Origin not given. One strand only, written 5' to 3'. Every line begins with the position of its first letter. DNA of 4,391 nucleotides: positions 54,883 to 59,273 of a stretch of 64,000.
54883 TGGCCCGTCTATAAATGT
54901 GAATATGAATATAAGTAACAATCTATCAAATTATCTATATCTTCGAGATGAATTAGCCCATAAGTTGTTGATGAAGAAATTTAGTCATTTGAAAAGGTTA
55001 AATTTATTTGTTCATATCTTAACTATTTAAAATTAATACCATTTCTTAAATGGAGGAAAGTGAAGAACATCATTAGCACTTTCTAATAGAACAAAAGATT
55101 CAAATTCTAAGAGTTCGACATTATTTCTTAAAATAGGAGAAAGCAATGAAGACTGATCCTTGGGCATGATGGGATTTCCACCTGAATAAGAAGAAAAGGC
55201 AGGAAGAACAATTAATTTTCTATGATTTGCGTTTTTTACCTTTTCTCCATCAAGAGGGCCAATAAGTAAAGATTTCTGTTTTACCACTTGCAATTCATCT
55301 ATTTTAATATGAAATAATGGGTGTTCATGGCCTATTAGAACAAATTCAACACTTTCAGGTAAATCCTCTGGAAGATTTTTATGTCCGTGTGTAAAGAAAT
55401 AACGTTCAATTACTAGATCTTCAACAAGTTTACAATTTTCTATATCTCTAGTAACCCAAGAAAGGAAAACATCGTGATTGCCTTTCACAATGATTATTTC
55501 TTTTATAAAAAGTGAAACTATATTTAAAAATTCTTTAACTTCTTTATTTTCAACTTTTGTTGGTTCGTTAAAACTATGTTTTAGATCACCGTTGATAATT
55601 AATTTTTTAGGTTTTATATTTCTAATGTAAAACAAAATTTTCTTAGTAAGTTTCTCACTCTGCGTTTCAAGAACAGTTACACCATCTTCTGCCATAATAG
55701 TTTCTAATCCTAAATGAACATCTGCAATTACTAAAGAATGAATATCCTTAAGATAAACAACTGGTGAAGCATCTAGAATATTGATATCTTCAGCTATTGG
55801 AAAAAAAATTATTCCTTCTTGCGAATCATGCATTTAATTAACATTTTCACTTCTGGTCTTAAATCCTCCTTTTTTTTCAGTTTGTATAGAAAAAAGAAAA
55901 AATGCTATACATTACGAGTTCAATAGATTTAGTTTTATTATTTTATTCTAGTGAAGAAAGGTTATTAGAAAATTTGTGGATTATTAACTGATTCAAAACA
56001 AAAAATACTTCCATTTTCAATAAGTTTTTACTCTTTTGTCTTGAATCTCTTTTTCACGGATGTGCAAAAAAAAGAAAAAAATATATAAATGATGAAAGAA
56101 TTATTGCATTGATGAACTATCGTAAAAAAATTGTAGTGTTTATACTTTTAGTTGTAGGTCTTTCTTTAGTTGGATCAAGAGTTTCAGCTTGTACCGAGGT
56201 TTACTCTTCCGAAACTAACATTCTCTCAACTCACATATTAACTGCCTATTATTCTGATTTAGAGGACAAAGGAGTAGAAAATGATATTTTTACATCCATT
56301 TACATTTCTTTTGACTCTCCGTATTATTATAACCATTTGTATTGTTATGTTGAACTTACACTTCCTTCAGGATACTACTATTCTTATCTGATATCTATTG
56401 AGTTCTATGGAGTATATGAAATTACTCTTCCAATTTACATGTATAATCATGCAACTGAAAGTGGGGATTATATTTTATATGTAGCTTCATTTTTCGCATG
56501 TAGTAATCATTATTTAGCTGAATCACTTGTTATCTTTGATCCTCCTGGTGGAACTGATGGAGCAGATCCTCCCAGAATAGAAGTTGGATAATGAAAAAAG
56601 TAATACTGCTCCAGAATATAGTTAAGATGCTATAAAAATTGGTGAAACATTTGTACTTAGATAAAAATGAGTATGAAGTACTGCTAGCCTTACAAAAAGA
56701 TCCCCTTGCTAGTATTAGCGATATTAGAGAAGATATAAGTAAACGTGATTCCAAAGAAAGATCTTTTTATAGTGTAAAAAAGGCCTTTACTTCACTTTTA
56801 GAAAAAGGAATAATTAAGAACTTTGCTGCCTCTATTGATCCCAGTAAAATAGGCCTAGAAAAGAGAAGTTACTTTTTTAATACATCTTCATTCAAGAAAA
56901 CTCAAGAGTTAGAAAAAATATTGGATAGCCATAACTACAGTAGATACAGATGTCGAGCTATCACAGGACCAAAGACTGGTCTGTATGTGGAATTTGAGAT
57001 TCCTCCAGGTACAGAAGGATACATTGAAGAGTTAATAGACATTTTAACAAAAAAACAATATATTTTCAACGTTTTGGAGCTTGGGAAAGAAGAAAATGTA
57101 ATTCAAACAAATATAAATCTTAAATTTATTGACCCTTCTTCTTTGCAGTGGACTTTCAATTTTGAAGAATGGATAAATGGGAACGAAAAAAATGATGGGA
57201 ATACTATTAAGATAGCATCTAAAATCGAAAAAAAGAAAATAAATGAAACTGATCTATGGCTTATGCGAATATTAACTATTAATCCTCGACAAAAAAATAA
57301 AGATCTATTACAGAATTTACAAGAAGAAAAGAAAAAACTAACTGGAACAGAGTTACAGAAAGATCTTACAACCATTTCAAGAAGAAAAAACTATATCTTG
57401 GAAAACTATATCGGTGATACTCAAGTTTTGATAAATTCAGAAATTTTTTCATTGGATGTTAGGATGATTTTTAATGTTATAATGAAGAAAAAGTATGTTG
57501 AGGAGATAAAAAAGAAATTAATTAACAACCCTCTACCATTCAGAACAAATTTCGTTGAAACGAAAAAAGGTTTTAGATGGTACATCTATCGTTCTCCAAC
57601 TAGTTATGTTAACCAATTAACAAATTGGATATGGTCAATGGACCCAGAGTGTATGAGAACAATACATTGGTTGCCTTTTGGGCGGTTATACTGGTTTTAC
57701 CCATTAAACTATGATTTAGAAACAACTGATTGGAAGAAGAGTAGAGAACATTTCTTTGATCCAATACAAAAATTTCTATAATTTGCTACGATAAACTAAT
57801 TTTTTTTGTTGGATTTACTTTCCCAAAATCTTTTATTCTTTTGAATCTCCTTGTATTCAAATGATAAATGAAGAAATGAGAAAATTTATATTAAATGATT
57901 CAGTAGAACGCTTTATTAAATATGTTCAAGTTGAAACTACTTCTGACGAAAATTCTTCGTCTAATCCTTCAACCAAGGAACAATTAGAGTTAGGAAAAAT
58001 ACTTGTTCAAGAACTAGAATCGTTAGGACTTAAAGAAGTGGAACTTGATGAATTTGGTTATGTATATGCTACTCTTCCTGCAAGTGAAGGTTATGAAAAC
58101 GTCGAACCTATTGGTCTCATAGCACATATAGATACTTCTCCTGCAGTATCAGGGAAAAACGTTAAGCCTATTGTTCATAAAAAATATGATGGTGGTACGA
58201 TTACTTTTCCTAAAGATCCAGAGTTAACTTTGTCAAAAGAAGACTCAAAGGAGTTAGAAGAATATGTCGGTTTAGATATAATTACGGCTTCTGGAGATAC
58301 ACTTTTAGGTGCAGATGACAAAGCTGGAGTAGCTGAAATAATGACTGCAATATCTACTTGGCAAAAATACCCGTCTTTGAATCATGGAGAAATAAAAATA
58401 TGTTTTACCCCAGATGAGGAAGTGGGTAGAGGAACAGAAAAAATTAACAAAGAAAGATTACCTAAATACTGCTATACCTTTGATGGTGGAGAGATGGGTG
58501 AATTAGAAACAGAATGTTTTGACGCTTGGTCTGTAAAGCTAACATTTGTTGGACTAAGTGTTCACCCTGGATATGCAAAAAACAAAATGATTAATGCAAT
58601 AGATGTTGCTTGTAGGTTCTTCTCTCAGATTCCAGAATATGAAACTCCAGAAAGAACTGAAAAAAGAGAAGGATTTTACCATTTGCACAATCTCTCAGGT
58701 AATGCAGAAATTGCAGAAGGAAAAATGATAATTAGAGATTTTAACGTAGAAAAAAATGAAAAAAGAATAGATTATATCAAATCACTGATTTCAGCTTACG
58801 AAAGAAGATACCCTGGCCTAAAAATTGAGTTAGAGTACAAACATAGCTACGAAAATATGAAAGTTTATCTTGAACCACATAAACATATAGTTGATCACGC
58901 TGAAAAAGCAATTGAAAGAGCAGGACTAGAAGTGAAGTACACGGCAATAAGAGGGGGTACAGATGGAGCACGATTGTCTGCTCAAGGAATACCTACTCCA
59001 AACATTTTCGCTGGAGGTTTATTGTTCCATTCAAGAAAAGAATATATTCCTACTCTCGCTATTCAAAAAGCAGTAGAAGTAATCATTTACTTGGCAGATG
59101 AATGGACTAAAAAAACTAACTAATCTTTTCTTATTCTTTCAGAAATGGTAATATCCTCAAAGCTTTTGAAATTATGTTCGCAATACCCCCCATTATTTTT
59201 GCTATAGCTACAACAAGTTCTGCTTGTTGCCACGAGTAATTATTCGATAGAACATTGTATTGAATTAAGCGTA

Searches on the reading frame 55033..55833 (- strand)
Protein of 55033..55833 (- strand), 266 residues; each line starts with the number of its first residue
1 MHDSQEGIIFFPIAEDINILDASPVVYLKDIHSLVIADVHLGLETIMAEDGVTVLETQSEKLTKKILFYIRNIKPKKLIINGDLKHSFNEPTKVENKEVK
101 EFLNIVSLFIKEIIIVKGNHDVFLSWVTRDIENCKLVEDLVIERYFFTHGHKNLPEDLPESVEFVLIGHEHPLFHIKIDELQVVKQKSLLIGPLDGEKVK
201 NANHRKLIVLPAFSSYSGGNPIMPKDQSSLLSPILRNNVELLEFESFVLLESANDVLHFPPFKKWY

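Call 53: search_protein_families(library=pfam, proteins=[window:55033-55833:-], max_evalue=0.01)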
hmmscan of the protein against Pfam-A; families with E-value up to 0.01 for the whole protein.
window:55033-55833:- (266 aa): 2 families
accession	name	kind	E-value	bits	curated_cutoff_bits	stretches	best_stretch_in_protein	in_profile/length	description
PF00149.33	Metallophos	-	1.4e-08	35.8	21.5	1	34-172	4-157/191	Calcineurin-like phosphoesterase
PF12850.12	Metallophos_2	-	1e-06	29.3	27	1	34-183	4-129/154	Calcineurin-like phosphoesterase superfamily domain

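Call 54: search_protein_families(library=ncbifam, proteins=[window:55033-55833:-], max_evalue=0.01)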
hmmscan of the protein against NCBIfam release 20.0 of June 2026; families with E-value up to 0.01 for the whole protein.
window:55033-55833:- (266 aa): 5 families
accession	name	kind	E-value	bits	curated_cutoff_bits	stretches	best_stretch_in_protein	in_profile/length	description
TIGR00024.1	SbcD_rel_arch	hypoth_equivalog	9.9e-39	133.3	115.2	1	32-245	16-203/224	putative phosphoesterase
TIGR04123.1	P_estr_lig_assc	hypoth_equivalog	2.9e-24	85.6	150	1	15-229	5-196/207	ligase-associated DNA damage response endonuclease PdeM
NF053862.1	DS9_1_antiphage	equivalog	3.6e-07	29.4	420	1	34-129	197-296/486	anti-phage phosphoesterase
NF006988.0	PRK09453.1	equivalog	6.9e-05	22.7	117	1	61-184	14-141/183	phosphodiesterase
TIGR00040.1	yfcE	subfamily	0.001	19.2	56.25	1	69-184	22-129/158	YfcE family phosphodiesterase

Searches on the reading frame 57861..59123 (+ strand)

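Call 62: search_protein_families(library=pfam, proteins=[window:57861-59123:+], max_evalue=0.00001)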
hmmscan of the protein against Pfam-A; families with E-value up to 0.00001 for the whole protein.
window:57861-59123:+ (420 aa): 2 families
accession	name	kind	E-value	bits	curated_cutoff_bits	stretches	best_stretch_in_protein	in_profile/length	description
PF01546.33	Peptidase_M20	-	1.7e-15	57.9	24.6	1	151-412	34-204/206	Peptidase family M20/M25/M40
PF07687.19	M20_dimer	-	3.4e-10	40.3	21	1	222-316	6-105/107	Peptidase dimerisation domain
